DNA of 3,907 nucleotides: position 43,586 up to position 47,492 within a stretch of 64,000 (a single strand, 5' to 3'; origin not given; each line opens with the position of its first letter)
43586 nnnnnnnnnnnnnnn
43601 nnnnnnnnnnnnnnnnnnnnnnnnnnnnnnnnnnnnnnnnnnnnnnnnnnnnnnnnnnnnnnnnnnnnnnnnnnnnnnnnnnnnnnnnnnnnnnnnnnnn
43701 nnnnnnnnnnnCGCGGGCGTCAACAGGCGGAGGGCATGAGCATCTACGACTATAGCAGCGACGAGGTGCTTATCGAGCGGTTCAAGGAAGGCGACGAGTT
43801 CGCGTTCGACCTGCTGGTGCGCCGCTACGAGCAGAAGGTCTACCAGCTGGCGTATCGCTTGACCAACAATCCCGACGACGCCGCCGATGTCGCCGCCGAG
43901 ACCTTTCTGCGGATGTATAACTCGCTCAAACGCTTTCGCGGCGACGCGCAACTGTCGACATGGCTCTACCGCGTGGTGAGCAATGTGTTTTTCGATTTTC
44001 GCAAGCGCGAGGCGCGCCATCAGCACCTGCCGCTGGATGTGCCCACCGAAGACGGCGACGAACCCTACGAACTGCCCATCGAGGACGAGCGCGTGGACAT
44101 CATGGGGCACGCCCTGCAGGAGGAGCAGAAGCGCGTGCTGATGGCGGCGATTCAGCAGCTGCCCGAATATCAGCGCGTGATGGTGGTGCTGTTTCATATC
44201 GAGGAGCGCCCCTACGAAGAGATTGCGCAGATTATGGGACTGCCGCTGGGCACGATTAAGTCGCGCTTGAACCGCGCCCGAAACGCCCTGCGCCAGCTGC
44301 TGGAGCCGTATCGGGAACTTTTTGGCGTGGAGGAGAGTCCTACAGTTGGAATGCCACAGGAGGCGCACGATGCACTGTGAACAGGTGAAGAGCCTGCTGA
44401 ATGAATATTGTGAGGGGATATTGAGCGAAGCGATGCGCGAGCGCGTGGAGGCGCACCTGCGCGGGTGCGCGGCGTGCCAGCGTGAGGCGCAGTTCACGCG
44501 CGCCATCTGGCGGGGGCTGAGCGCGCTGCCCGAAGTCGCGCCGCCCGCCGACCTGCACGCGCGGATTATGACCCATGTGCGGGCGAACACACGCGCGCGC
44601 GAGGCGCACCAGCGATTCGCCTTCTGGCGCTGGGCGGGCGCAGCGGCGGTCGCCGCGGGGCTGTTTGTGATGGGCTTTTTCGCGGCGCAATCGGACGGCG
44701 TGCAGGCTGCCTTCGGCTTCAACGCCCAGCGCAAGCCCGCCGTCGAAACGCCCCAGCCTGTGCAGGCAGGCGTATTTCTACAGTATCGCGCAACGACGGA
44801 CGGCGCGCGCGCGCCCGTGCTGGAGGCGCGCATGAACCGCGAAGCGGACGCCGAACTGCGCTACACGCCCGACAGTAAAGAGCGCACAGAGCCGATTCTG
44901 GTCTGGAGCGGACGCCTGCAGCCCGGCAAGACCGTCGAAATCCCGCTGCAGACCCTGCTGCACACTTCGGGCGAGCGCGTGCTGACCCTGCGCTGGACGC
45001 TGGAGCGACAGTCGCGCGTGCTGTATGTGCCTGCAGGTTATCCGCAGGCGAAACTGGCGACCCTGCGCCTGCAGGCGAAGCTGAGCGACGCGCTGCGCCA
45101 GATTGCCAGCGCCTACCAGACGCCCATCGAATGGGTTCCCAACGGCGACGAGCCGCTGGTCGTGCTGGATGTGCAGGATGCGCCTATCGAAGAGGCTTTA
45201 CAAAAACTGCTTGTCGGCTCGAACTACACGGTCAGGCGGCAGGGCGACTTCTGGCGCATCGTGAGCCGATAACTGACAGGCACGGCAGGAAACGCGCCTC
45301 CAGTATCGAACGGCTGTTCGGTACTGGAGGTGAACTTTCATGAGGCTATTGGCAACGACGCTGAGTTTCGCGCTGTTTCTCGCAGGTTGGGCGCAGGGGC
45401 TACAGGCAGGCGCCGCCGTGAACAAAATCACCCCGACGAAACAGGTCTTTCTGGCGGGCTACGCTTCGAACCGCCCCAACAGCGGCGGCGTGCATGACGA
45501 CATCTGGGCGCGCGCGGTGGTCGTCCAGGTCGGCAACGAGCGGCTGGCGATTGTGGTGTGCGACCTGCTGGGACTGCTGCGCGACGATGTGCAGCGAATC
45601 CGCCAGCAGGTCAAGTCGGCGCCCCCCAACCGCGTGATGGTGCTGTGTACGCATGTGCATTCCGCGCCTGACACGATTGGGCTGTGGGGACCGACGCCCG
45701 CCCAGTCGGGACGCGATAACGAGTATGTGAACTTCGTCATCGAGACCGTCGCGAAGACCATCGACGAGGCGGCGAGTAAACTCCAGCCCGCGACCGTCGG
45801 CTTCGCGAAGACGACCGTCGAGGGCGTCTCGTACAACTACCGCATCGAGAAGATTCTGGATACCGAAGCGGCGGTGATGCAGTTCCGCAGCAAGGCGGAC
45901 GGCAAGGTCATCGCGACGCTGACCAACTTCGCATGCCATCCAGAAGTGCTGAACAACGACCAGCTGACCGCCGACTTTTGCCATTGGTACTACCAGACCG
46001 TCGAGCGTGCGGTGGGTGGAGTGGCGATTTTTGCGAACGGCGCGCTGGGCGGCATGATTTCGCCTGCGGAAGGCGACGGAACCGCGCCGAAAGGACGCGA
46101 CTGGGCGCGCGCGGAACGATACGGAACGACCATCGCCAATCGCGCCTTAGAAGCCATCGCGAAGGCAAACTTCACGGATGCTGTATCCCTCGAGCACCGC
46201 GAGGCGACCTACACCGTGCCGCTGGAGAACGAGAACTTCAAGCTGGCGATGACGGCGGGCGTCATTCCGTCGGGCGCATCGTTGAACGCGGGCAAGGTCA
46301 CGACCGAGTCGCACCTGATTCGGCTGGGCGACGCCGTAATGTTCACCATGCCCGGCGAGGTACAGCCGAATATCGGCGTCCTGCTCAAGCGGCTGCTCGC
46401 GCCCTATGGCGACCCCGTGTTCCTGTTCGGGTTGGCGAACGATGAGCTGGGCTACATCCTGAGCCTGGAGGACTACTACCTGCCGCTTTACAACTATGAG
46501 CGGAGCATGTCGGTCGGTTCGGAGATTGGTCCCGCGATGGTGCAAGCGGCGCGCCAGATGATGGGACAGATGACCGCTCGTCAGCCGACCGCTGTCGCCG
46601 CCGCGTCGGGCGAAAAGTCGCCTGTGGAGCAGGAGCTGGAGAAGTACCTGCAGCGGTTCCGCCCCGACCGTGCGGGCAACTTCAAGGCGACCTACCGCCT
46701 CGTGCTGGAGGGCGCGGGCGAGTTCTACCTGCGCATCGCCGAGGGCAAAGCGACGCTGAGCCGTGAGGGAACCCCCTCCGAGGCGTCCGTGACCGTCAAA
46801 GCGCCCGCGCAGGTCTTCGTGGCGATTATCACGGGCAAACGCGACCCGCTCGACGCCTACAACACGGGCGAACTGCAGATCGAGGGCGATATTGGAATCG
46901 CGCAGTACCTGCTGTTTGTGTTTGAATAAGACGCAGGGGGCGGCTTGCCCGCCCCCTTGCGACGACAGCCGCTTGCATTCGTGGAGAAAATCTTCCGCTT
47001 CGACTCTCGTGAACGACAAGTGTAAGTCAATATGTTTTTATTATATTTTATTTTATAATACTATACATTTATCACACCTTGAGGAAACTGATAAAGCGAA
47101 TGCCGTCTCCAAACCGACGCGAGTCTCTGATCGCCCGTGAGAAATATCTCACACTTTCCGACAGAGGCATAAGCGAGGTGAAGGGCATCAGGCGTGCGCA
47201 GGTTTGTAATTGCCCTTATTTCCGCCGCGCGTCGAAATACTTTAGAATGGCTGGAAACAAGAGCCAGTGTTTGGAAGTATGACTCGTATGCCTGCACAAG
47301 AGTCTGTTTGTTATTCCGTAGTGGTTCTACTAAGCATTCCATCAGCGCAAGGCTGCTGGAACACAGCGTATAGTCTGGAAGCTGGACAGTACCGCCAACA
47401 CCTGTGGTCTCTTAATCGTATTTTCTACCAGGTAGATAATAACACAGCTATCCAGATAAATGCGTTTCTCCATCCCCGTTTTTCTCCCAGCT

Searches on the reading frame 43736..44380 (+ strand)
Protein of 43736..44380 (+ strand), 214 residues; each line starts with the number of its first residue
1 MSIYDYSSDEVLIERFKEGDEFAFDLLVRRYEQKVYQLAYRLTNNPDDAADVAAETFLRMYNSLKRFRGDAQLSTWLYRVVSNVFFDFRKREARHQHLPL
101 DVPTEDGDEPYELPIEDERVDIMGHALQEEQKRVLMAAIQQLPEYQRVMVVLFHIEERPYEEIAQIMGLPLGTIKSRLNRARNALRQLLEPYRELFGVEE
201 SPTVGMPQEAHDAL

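Call 3: search_protein_families(library=pfam, proteins=[window:43736-44380:+], max_evalue=1)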
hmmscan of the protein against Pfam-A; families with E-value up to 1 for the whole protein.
window:43736-44380:+ (214 aa): 10 families
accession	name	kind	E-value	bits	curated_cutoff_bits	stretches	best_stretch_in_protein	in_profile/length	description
PF04542.20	Sigma70_r2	-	1.8e-17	63.3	24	1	27-94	1-70/71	Sigma-70 region 2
PF08281.18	Sigma70_r4_2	-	1.2e-16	60.5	25.7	1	134-185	3-54/54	Sigma-70, region 4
PF04545.22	Sigma70_r4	-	7.1e-12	45.1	24.1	1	138-187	1-50/50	Sigma-70, region 4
PF13535.11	ATP-grasp_4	-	0.016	15.3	27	1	8-46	52-91/160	ATP-grasp domain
PF13384.12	HTH_23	-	0.024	14.9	24.6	1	144-180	4-40/50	Homeodomain-like domain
PF07638.17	Sigma70_ECF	-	0.037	14.3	21.1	1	12-187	7-181/185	ECF sigma factor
PF13518.12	HTH_28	-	0.069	13.7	25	1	147-183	2-38/52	Helix-turn-helix domain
PF12645.13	HTH_16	-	0.11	13.1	22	1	12-47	3-38/65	Helix-turn-helix domain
PF22029.2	PhyR_sigma2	-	0.19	12.2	27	1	39-81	12-54/55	Sigma2 domain of PhyR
PF13412.12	HTH_24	-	0.2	11.7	21.9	1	160-181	20-41/48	Winged helix-turn-helix DNA-binding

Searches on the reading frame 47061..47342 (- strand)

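Call 80: search_protein_families(library=pfam, proteins=[window:47061-47342:-], max_evalue=0.001)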
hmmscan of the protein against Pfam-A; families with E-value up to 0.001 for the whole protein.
window:47061-47342:- (93 aa): 1 family
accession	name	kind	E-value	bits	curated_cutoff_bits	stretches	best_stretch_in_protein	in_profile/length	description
PF01850.27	PIN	-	1.2e-06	29.6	23.6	1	13-77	55-117/120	PIN domain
